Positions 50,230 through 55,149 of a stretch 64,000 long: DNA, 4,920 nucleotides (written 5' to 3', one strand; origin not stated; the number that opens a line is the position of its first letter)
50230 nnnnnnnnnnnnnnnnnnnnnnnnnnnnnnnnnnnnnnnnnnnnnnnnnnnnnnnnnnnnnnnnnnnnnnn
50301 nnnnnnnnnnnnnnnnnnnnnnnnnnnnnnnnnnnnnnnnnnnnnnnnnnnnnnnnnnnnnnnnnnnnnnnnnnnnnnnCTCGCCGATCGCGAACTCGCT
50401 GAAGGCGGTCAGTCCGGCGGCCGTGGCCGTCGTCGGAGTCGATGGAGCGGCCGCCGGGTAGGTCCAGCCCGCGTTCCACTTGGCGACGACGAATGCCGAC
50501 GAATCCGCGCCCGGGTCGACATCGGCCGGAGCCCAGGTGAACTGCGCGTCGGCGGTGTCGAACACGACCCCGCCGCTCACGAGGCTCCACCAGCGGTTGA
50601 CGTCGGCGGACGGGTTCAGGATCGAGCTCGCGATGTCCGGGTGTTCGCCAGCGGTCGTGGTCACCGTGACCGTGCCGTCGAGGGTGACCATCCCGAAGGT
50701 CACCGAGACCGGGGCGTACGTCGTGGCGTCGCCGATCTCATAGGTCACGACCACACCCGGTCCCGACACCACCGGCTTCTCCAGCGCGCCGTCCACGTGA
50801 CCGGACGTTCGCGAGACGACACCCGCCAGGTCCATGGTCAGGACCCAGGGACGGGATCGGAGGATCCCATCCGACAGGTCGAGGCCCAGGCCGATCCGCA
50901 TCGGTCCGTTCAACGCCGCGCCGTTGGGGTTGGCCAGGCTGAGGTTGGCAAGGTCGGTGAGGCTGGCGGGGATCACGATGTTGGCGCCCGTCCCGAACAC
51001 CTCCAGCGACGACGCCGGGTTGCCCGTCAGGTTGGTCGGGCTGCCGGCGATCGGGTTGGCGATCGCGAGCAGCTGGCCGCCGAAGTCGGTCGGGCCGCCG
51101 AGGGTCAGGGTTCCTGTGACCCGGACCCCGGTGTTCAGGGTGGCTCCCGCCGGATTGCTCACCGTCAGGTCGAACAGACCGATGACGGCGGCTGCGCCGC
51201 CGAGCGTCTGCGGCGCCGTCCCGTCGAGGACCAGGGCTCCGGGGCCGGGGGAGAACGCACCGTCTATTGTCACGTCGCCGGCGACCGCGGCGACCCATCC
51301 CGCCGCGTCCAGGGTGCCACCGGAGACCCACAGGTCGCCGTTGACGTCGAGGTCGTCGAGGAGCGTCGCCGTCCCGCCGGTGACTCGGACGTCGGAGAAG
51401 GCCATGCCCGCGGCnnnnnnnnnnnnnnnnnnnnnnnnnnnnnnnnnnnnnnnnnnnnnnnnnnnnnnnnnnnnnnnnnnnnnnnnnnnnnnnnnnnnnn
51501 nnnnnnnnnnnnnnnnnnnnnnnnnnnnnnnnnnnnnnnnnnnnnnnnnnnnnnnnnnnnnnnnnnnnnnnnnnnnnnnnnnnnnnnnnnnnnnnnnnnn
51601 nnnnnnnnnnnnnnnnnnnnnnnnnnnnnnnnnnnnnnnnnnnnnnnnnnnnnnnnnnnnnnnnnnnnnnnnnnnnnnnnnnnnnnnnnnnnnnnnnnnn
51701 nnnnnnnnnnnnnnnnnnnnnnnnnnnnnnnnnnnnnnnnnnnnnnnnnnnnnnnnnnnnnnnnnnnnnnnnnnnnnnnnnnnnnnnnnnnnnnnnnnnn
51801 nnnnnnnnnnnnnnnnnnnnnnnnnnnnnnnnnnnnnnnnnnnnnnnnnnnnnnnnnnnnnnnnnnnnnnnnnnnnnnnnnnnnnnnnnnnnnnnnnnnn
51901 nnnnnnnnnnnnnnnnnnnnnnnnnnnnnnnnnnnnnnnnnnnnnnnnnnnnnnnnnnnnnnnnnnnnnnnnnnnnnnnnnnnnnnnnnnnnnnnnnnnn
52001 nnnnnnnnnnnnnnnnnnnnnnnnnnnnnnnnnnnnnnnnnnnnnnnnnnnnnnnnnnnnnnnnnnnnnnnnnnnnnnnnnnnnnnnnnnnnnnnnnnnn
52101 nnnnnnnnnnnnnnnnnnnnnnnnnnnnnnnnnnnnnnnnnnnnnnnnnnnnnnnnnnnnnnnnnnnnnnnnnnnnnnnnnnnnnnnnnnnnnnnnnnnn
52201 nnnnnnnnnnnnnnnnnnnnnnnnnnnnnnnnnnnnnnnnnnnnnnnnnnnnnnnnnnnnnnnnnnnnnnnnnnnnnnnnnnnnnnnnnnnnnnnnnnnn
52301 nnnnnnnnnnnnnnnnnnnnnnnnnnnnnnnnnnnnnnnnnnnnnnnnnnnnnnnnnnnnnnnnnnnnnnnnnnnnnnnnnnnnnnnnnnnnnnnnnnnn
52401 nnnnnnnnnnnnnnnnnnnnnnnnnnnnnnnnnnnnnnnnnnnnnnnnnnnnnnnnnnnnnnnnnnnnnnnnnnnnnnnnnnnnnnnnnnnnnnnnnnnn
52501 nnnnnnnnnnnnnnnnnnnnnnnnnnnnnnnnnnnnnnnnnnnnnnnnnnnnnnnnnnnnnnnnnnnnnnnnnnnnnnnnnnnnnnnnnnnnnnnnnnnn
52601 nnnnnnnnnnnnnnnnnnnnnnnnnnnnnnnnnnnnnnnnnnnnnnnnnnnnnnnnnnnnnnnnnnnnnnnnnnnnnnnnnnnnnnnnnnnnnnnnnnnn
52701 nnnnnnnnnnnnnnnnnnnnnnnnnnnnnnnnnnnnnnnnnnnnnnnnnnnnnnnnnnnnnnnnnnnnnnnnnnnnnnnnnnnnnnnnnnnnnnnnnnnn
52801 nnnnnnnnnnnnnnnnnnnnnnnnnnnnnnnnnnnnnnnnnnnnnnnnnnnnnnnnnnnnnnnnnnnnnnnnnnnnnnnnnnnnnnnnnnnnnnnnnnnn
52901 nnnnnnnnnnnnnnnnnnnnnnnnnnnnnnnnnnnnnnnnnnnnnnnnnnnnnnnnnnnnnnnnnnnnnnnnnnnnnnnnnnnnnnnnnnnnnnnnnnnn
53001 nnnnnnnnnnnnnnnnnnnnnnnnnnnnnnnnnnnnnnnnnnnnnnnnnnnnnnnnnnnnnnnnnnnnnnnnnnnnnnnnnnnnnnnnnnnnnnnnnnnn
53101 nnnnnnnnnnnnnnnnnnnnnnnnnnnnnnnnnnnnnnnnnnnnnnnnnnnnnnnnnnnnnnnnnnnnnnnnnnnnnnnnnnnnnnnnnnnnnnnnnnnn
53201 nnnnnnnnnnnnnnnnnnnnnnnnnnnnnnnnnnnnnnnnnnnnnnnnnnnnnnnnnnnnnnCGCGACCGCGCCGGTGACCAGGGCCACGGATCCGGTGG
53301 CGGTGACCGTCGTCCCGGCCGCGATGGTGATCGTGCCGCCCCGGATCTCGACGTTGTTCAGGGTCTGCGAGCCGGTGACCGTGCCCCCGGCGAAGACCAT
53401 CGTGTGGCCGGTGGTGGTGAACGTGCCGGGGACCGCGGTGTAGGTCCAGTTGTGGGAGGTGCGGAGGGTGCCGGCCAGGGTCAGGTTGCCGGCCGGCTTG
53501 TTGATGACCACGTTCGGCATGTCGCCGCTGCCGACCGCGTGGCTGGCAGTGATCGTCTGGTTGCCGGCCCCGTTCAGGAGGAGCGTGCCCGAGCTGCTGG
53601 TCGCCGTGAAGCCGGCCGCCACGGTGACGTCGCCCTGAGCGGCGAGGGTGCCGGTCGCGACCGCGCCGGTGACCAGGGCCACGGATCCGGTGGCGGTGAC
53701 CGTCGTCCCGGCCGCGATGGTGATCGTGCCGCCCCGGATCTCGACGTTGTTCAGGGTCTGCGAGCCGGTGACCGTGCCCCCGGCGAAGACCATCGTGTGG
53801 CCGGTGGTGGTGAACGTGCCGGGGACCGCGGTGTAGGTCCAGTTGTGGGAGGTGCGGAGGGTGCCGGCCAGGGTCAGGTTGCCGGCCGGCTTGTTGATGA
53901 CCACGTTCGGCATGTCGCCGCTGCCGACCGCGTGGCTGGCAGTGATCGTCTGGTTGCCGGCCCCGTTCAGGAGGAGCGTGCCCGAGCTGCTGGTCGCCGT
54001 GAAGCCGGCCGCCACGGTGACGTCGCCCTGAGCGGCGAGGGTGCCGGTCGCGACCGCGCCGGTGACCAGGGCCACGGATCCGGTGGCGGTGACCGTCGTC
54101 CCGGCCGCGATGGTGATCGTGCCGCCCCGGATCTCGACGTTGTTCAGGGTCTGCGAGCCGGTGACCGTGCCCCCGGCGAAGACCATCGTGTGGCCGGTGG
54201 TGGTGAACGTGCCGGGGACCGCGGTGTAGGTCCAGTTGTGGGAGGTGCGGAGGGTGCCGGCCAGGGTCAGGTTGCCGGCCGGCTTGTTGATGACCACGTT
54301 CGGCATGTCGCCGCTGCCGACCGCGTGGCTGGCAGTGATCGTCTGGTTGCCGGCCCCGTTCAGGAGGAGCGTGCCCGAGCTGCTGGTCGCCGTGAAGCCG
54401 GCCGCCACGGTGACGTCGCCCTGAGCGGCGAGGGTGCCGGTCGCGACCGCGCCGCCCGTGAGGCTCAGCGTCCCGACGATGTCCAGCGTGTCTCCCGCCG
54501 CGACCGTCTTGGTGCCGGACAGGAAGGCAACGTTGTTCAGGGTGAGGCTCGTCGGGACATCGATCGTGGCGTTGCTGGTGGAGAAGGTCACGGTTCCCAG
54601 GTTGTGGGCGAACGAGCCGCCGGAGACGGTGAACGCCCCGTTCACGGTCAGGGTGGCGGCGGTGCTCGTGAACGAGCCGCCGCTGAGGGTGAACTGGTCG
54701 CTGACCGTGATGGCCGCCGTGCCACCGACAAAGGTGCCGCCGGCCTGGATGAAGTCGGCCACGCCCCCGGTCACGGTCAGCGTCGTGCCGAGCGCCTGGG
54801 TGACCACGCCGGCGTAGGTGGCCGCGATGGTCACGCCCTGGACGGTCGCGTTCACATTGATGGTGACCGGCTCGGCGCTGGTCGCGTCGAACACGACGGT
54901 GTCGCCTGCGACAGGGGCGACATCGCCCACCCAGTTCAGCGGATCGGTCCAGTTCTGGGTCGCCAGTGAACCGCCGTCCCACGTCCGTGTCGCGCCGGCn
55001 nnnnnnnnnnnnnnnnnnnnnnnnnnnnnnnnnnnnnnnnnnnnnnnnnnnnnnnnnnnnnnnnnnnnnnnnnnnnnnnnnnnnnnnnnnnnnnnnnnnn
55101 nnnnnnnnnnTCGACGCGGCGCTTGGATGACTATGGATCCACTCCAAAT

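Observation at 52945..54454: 3.84 perfectly identical 393-bp tandem copies inside a coding sequence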

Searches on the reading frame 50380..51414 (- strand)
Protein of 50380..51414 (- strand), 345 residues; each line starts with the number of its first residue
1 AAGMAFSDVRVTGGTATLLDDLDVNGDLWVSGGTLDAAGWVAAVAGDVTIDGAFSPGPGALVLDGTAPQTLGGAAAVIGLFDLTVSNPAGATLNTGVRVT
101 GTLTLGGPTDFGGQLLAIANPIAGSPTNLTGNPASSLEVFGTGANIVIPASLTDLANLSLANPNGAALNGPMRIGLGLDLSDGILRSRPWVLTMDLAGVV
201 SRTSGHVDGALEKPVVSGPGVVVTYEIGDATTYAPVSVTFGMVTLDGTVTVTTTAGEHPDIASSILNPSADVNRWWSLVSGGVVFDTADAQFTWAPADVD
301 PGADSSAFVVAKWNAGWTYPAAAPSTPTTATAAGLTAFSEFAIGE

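Call 21: find_related_loci(query=A1, collection=genome_contigs, flank=8000)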
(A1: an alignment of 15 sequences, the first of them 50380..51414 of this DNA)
Query A1 (345 aa) in genome_contigs; peptide patterns used: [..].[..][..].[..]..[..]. (x = any residue, [..] = any of these).
103 stretches matched a pattern; 57 encode a relative of the query (tblastn E <= 1e-3); 57 distinct loci.
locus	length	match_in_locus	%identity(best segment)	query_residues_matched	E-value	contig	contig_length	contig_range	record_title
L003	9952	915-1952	64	1-345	6e-132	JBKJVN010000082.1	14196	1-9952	MAG: Candidatus Limnocylindria bacterium isolate swi_bin.102 k127_18333378, whole genome shotgun sequence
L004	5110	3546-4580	63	1-345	1e-131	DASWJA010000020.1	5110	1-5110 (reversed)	MAG TPA_asm: Candidatus Limnocylindria bacterium isolate SMAG_U2883 k141_2966864, whole genome shotgun sequence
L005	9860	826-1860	60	1-345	3e-126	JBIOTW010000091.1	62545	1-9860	MAG: Candidatus Limnocylindria bacterium isolate MAG150 k127_3717992, whole genome shotgun sequence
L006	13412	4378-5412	58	1-345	7e-116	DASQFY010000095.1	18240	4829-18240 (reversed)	MAG TPA_asm: Candidatus Dormiibacterota bacterium isolate SMAG_U11792 k141_467671, whole genome shotgun sequence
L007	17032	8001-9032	52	1-345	5e-104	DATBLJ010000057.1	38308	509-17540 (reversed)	MAG TPA_asm: Candidatus Limnocylindria bacterium isolate SMAG_U3969 k141_2877852, whole genome shotgun sequence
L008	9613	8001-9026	55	4-344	3e-104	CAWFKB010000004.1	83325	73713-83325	MAG: uncultured Chloroflexia bacterium isolate MFD02242.bin.1.231 genome assembly, contig: contig_13627, whole genome sh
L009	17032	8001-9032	54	1-345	1e-102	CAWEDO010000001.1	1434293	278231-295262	MAG: uncultured Chloroflexia bacterium isolate MFD04944.bin.1.320 genome assembly, contig: contig_30070, whole genome sh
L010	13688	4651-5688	53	1-345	1e-102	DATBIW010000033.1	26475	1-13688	MAG TPA_asm: Candidatus Limnocylindria bacterium isolate SMAG_U3904 k141_720345, whole genome shotgun sequence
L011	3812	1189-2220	55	1-345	7e-100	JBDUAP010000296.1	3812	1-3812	MAG: Sporichthyaceae bacterium isolate cluster4_bin.194 NODE_115498_length_3812_cov_3.441310, whole genome shotgun seque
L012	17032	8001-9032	66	1-345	5e-128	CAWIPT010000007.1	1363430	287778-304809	MAG: uncultured Chloroflexia bacterium isolate MFD05454.bin.2.164 genome assembly, contig: contig_4439, whole genome sho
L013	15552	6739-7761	54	4-345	2e-96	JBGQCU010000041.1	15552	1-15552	MAG: Candidatus Limnocylindria bacterium isolate OBJ2_061818_110_32 k141_167337_length_15552_cov_50.6204, whole genome s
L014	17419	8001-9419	44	1-345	2e-77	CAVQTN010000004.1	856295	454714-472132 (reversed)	MAG: uncultured Chloroflexia bacterium isolate MFD07737.bin.1.43 genome assembly, contig: contig_16027, whole genome sho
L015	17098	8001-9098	42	1-345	3e-71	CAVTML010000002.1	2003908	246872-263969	MAG: uncultured Chloroflexia bacterium isolate MFD06435.bin.2.140 genome assembly, contig: contig_19171, whole genome sh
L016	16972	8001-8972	45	22-345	3e-65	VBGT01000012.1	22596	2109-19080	MAG: Chloroflexi bacterium isolate CF_85 14_1009_16_30cm_scaffold_9851, whole genome shotgun sequence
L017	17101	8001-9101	42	1-345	8e-63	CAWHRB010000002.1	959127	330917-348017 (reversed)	MAG: uncultured Chloroflexia bacterium isolate MFD06742.bin.1.139 genome assembly, contig: contig_40381, whole genome sh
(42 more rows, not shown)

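Call 32: predict_structure(alignment_id=A1)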
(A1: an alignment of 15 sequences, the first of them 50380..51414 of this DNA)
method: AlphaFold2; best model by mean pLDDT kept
length: 345 residues; sequences in the alignment: 15
mean_pLDDT: 95.2   pTM: 0.90
mean pLDDT of the five models: 95.2, 95.1, 95.0, 88.0, 81.8
residues with pLDDT >= 90: 317; 70-90: 25; 50-70: 3; < 50: 0
segments of 3 or more residues with pLDDT < 50: none
pLDDT, mean of each block of 10 residues (from residue 1): 81 93 96 92 97 91 97 93 98 98 98 98 97 98 98 98 98 98 97 96 97 97 97 97 98 95 92 97 96 95 92 91 86 95 95
secondary structure, 60 per line:
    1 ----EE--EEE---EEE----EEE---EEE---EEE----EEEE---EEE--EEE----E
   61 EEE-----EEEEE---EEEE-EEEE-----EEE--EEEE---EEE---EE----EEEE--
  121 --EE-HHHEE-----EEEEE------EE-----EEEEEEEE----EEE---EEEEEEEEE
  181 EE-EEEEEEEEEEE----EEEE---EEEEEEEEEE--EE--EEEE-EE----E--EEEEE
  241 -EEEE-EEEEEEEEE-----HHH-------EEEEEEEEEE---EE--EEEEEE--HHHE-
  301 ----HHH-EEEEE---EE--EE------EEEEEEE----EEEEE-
elements in order: E9-11 E15-17 E22-24 E28-30 E34-36 E41-44 E48-50 E53-55 E60-63 E69-73 E77-80 E82-85 E91-93 E96-99 E103-105 E115-118 E136-140 E154-161 E166-168 E172-182 E184-194 E199-202 E206-215 E222-225 E236-240 E242-245 E247-255 E271-280 E288-293 E309-313 E329-335 E340-344

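Call 35: fold_search(model_id=the predicted structure, library=pdb)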
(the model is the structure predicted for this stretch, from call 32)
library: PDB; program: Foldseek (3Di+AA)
matches with E <= 10: 135; with E <= 0.001: 0
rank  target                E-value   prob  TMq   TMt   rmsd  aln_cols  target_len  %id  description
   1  7crw_A                3.8e-02  0.98  0.22  0.26   7.0       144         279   15  Cryo-EM structure of rNLRP1-rDPP9 complex (released 2021-03-24)
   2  7jn7_B                9.4e-02  0.91  0.20  0.24   7.5       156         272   15  Human DPP9-CARD8 complex (released 2021-05-19)
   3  8iqe_D                2.2e-01  0.10  0.21  0.15  16.8       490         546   10  Crystal structure of tetrameric K2-2 TSP (released 2024-02-21)
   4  8iqe_C                3.2e-01  0.09  0.23  0.17  15.5       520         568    9  Crystal structure of tetrameric K2-2 TSP (released 2024-02-21)
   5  4dlo_B                4.5e-01  0.47  0.19  0.19  11.8       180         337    6  Crystal structure of the GAIN and HormR domains of brain angiogenesis inhibitor 3 (BAI3) (released 2012-02-22)
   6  4wa0                  4.7e-01  0.23  0.19  0.18  11.8       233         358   14  The structure of a possible adhesin C-terminal domain from Caldicellulosiruptor kronotskyensis (released 2015-03-04)
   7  7o9q_B                4.7e-01  0.12  0.18  0.20  13.7       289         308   11  Crystal structure of the Awp1 (adhesin-like wall protein 1) A-domain from Candida glabrata (released 2021-12-15)
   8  7xyc_A                5.2e-01  0.05  0.16  0.12  16.5       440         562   10  CryoEM structure of Klebsiella phage Kp7 type II tail fiber gp52 in vitro (released 2023-06-07)
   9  3jqy_C                6.0e-01  0.04  0.12  0.15  13.1       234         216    8  Crystal Structure of the polySia specific acetyltransferase NeuO (released 2010-08-18)
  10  8iqe_A                6.3e-01  0.05  0.19  0.14  16.7       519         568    8  Crystal structure of tetrameric K2-2 TSP (released 2024-02-21)
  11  8hpy_D                6.6e-01  0.07  0.15  0.11  24.8       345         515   10  Crystal structure of human LGI1-ADAM22 complex (released 2023-12-13)
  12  7o9q_A                6.9e-01  0.08  0.19  0.21  14.7       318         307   10  Crystal structure of the Awp1 (adhesin-like wall protein 1) A-domain from Candida glabrata (released 2021-12-15)
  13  8iq5_A                7.3e-01  0.03  0.15  0.11  18.7       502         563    8  Crystal structure of trimeric K2-2 TSP (released 2024-02-21)
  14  8iq9_A                9.7e-01  0.03  0.16  0.12  18.5       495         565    8  Crystal structure of trimeric K2-2 TSP in complex with tetrasaccharide and octasaccharide (released 2024-02-21)
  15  3ud2_B                1.1e+00  0.63  0.24  0.26   6.2       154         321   13  Crystal structure of Selenomethionine ZU5A-ZU5B protein domains of human erythrocyte ankyrin (released 2012-02-22)
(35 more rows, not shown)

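Call 73: search_protein_representatives(alignment_id=A1)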
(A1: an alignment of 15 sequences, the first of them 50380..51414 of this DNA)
Query: 15 sequences, 344 profile positions. Proteins with E-value up to 0.001 (for the whole library): 11031; up to 1e-10: 5759; up to 1e-30: 1974. The best 150 are listed.
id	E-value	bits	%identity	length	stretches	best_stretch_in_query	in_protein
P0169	3.7e-245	828.5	-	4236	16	155-344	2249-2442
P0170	1.1e-226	767.8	-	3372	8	10-344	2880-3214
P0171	1.8e-212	721.0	-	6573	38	16-109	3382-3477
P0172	1.1e-204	695.5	-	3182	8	16-344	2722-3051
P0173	1.4e-201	685.2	-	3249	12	153-344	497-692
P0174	2.5e-190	648.2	-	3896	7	154-344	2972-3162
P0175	2.6e-171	585.7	-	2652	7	11-344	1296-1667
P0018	1.4e-165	566.8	-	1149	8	1-344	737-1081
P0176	4.7e-165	565.1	-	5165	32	4-117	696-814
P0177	1.6e-164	563.4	-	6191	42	6-123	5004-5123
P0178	2.1e-163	559.7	-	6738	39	9-109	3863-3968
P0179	1.0e-160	550.8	-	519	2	1-344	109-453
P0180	1.9e-155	533.5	-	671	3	1-344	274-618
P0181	5.8e-154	528.6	-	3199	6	98-344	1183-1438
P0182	1.6e-150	517.3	-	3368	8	56-344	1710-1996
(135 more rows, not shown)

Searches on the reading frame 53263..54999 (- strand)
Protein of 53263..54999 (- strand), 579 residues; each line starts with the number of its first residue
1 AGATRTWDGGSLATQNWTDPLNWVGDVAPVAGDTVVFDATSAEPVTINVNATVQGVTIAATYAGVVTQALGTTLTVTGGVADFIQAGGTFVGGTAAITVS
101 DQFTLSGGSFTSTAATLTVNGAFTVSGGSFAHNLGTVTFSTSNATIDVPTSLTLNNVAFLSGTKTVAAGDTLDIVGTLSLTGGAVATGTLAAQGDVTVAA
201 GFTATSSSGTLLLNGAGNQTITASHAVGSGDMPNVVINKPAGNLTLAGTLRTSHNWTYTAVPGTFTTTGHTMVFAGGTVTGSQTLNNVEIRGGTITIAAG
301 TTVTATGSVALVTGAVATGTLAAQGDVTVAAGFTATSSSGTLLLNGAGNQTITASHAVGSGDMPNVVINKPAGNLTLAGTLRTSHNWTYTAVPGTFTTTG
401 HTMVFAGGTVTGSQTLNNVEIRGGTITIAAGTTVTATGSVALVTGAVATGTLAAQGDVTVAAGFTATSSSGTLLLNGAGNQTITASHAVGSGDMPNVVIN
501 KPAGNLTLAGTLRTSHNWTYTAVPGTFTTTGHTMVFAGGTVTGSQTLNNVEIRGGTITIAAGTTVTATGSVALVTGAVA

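Call 41: predict_structure(alignment_id=A2)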
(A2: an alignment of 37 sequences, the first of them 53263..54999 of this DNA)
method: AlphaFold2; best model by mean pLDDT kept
length: 579 residues; sequences in the alignment: 37
mean_pLDDT: 94.8   pTM: 0.87
mean pLDDT of the five models: 94.8, 94.4, 93.3, 92.8, 84.3
residues with pLDDT >= 90: 523; 70-90: 55; 50-70: 1; < 50: 0
segments of 3 or more residues with pLDDT < 50: none
pLDDT, mean of each block of 10 residues (from residue 1): 87 90 94 95 96 97 97 92 95 97 97 97 96 96 89 97 93 98 94 97 87 97 94 96 97 96 94 97 98 94 98 95 98 88 97 94 96 97 96 92 97 97 95 97 95 98 85 96 93 94 96 96 91 96 97 94 96 94
secondary structure, 60 per line:
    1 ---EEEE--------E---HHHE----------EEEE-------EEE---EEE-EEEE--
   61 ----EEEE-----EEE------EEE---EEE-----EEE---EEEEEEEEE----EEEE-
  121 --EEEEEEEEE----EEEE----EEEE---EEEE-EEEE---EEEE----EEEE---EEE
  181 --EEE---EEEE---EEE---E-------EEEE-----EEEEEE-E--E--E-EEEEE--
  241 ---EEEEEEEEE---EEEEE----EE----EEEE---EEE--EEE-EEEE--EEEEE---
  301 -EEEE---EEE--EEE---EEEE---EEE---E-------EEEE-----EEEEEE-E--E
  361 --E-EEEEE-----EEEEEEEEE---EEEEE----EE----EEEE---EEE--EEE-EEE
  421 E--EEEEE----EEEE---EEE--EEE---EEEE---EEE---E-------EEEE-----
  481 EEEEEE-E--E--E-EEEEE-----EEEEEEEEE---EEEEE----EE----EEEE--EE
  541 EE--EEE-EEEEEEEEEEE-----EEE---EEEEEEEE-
elements in order: E4-7 E34-37 E45-47 E51-53 E55-58 E65-68 E74-76 E83-85 E89-91 E97-99 E103-111 E116-119 E123-131 E136-139 E144-147 E151-154 E156-159 E163-166 E171-174 E178-180 E183-185 E189-192 E196-198 E210-213 E219-224 E234-238 E244-252 E256-260 E271-274 E278-280 E283-285 E287-290 E293-297 E302-305 E309-311 E314-316 E320-323 E327-329 E341-344 E350-355 E365-369 E375-383 E387-391 E402-405 E409-411 E414-416 E418-421 E424-428 E433-436 E440-442 E445-447 E451-454 E458-460 E472-475 E481-486 E496-500 E506-514 E518-522 E533-536 E539-542 E545-547 E549-559 E565-567 E571-578

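Call 43: fold_search(model_id=the predicted structure, library=pdb)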
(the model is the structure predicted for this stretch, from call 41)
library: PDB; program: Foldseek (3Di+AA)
matches with E <= 10: 56; with E <= 0.001: 0
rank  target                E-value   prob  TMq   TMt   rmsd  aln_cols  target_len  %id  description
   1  8vbb_A                1.5e-02  0.44  0.22  0.17  14.8       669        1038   17  The secreted adhesin EtpA of Enterotoxigenic Escherichia coli in complex with the mouse mAb 1G05 (released 2024-09-04)
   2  3p4g_C                1.2e-01  0.10  0.11  0.16  15.2       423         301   13  X-ray crystal structure of a hyperactive, Ca2+-dependent, beta-helical antifreeze protein from an Antarctic bacterium (released 2011-04-27)
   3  3p4g_D                2.2e-01  0.14  0.13  0.21  14.8       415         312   15  X-ray crystal structure of a hyperactive, Ca2+-dependent, beta-helical antifreeze protein from an Antarctic bacterium (released 2011-04-27)
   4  8bwk_D                2.6e-01  0.11  0.19  0.17  26.3       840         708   10  Metagenomic derived PL6 alginate lyase (released 2023-12-20)
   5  3p4g_B                2.6e-01  0.10  0.12  0.17  14.7       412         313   13  X-ray crystal structure of a hyperactive, Ca2+-dependent, beta-helical antifreeze protein from an Antarctic bacterium (released 2011-04-27)
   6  7koh_B                4.2e-01  0.13  0.21  0.22  16.5       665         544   15  Crystal structure of antigen 43 from Escherichia coli EDL933 (released 2022-03-09)
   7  3h09_A                4.4e-01  0.06  0.15  0.11  17.2       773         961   12  The structure of Haemophilus influenzae IgA1 protease (released 2009-04-21)
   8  8cpk_A                5.5e-01  0.08  0.15  0.19  14.7       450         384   13  Crystal structure of EtpA secretion domain from Enterotoxigenic Escherichia coli (released 2024-01-10)
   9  3p4g_A                6.4e-01  0.04  0.09  0.14  15.8       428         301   12  X-ray crystal structure of a hyperactive, Ca2+-dependent, beta-helical antifreeze protein from an Antarctic bacterium (released 2011-04-27)
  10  7o9q_A                7.3e-01  0.06  0.10  0.15  16.7       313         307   14  Crystal structure of the Awp1 (adhesin-like wall protein 1) A-domain from Candida glabrata (released 2021-12-15)
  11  7o9q_B                1.2e+00  0.04  0.10  0.15  16.5       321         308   15  Crystal structure of the Awp1 (adhesin-like wall protein 1) A-domain from Candida glabrata (released 2021-12-15)
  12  6a40_A                1.2e+00  0.02  0.10  0.11  17.9       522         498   10  complex structure of Alginate lyase AlyF-OU02 with G4 (released 2019-05-01)
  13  7koh_D                1.3e+00  0.10  0.26  0.27  14.5       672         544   16  Crystal structure of antigen 43 from Escherichia coli EDL933 (released 2022-03-09)
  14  3syj                  1.6e+00  0.08  0.21  0.16  14.9       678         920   13  Crystal structure of the Haemophilus influenzae Hap adhesin (released 2011-08-24)
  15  3ak5_A                1.7e+00  0.08  0.23  0.16  15.5       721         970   12  Hemoglobin protease (Hbp) passenger missing domain-2 (released 2010-10-06)
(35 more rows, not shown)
